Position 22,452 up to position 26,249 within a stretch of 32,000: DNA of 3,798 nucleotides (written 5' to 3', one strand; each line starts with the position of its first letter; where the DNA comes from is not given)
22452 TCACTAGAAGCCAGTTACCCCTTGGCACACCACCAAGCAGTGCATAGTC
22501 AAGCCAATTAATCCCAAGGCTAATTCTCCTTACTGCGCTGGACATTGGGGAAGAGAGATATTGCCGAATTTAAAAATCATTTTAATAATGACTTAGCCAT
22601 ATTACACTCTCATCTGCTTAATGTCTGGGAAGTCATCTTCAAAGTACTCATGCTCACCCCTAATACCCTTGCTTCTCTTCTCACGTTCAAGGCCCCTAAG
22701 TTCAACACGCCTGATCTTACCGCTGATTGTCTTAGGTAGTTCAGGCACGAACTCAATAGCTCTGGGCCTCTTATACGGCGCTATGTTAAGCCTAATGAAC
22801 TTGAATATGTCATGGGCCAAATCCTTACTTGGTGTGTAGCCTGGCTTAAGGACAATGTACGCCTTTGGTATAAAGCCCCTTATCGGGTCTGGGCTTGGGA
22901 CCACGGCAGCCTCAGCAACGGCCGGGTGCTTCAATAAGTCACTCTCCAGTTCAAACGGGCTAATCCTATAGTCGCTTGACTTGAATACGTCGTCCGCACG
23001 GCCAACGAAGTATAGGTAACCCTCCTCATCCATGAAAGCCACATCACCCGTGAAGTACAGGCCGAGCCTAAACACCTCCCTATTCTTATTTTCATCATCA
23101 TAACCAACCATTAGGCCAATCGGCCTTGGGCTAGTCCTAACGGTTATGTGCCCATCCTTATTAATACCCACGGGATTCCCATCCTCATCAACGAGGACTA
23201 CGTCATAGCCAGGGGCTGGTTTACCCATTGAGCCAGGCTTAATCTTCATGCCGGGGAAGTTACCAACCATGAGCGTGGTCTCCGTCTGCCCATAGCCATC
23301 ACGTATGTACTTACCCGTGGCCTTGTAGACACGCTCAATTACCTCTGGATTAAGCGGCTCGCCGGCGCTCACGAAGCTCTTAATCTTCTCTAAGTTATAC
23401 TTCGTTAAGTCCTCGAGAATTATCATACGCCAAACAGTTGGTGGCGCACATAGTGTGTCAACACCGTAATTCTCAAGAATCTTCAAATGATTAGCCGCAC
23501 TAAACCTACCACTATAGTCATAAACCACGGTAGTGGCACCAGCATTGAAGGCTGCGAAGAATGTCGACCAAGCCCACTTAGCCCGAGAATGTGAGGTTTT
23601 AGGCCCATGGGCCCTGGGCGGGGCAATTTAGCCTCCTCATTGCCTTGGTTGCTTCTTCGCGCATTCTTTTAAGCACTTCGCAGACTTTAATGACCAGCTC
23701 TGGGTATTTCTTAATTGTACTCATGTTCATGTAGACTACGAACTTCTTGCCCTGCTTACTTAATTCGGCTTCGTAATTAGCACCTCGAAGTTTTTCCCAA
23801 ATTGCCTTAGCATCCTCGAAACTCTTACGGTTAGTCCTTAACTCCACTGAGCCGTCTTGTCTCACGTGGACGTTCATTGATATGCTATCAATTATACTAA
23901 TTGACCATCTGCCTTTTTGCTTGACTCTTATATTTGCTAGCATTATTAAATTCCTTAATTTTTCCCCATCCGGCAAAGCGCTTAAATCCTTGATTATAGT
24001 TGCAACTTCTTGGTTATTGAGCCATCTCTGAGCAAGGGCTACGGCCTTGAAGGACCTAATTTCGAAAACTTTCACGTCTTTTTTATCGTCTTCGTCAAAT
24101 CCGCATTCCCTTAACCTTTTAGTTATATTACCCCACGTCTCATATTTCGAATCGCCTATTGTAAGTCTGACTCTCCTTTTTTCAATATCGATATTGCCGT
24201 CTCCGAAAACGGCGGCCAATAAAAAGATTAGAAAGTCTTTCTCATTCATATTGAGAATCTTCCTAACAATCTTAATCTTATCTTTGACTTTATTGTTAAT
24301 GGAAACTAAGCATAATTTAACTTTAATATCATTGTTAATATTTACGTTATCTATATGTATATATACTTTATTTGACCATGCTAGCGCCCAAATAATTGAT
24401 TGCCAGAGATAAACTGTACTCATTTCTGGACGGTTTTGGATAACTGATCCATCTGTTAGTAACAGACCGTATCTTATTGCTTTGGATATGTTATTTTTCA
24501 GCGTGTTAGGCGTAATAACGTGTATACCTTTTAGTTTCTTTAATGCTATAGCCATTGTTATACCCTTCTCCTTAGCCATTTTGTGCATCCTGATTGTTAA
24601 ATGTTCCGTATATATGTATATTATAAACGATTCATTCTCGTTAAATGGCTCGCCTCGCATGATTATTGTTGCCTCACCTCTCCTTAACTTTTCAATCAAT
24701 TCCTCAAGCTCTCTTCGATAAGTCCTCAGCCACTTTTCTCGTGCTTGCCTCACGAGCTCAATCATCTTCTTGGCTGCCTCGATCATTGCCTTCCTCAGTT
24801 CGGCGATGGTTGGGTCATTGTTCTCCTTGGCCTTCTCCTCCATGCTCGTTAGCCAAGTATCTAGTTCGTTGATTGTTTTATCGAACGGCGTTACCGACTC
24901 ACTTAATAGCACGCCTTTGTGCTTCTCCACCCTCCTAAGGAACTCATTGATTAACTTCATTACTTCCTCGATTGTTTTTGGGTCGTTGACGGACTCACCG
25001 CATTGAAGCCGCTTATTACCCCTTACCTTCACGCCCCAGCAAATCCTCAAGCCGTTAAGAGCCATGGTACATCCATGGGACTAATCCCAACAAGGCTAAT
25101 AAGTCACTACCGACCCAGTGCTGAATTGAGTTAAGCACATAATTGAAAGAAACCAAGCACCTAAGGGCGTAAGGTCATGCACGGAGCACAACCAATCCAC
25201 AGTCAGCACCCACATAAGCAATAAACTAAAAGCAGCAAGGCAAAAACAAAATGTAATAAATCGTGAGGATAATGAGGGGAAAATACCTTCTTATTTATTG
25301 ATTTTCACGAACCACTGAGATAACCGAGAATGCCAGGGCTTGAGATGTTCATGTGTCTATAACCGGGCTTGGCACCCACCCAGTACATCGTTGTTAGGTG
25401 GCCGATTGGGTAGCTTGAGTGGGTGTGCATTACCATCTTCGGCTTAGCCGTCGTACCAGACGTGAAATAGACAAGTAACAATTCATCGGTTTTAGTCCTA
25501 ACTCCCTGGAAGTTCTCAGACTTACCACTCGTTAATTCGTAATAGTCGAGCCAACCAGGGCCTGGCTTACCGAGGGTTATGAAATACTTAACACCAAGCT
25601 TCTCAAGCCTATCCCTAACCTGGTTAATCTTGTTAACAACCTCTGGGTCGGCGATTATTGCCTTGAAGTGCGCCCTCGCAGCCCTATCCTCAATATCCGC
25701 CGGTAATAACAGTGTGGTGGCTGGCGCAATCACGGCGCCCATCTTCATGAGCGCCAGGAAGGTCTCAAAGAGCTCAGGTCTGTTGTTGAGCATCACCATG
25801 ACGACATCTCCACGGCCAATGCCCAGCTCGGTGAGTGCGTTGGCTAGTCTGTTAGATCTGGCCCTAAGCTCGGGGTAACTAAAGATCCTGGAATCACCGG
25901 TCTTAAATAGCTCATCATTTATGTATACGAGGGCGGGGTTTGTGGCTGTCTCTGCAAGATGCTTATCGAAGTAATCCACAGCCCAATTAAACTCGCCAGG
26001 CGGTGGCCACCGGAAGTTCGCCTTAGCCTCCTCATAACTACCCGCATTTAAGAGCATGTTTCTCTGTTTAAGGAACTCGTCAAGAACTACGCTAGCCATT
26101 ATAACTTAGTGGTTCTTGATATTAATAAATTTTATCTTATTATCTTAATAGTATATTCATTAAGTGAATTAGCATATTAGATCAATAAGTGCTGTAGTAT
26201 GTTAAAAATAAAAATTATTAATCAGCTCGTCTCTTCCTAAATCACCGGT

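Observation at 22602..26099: Acyl-CoA synthetase gene split at a conserved motif codon by an element carrying a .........-type ORF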

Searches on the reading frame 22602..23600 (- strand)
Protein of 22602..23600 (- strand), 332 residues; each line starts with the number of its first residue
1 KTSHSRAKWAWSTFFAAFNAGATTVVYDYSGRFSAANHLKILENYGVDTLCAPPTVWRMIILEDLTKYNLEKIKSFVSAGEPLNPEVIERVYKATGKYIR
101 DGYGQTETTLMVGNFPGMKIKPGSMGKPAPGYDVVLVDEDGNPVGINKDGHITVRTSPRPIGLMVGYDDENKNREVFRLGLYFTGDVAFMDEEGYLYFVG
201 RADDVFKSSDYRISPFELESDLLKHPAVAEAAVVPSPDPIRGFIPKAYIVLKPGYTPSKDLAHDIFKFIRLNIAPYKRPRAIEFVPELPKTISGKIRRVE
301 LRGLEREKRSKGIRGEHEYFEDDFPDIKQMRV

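Call 4: search_protein_families(library=pfam, proteins=[window:22602-23600:-], max_evalue=1)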
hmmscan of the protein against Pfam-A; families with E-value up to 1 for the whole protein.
window:22602-23600:- (332 aa): 2 families
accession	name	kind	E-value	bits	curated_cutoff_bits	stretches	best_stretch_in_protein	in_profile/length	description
PF00501.34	AMP-binding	-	1.1e-28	100.5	29.9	1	11-167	220-383/384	AMP-binding enzyme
PF13193.12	AMP-binding_C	-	1e-23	84.4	24.5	1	217-295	1-76/76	AMP-binding enzyme C-terminal domain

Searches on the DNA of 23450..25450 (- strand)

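Call 23: search_rna_families(sources=[L003, L004, L005, L006, L007, L008, L009, L010, L011, L012, L013, L014, L015, L016, L017], threshold=gathering)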
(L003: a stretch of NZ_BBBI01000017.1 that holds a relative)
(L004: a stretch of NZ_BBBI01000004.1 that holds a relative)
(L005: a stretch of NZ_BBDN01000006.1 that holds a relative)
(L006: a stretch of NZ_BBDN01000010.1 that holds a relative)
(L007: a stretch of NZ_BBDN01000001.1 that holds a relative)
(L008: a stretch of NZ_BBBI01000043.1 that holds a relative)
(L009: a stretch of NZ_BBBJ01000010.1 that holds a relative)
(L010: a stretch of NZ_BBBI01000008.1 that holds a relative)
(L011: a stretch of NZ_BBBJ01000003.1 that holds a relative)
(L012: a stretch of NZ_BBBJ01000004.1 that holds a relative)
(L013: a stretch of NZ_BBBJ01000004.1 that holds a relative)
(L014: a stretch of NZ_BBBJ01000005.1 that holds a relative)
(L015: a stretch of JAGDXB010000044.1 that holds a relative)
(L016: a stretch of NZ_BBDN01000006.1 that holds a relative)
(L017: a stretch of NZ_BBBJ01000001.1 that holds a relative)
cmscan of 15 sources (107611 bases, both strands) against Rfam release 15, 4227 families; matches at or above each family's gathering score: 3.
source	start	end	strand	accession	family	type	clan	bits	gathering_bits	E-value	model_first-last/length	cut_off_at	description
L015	3621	3705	-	RF00005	tRNA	Gene; tRNA;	CL00001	56.6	29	2.6e-09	1-71/71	no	tRNA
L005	5518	5591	-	RF00005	tRNA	Gene; tRNA;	CL00001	51.8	29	5.5e-08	1-71/71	no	tRNA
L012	5561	5663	-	RF00005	tRNA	Gene; tRNA;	CL00001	33.6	29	0.0057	1-71/71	no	tRNA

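Call 70: search_rna_families(source=window, start=23450, end=25450, threshold=evalue, max_evalue=1)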
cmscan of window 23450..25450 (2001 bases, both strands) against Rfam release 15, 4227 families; matches with E-value up to 1: 0.
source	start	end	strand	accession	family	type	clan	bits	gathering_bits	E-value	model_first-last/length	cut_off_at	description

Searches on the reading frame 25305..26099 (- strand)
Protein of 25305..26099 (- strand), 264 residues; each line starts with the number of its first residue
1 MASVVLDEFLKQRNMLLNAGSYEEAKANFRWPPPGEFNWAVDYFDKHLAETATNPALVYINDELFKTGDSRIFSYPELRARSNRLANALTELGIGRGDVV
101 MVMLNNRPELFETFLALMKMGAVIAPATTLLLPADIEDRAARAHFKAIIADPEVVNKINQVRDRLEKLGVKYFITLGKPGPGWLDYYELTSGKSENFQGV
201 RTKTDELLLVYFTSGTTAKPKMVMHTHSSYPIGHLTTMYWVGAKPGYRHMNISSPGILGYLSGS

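Call 4: search_protein_families(library=pfam, proteins=[window:25305-26099:-], max_evalue=1)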
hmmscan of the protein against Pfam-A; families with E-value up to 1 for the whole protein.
window:25305-26099:- (264 aa): 2 families
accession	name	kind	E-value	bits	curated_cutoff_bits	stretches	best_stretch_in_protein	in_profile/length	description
PF00501.34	AMP-binding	-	7.3e-36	124.2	29.9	1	44-230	1-187/384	AMP-binding enzyme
PF12216.13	m04gp34like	-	0.34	11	25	1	210-248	100-138/267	Immune evasion protein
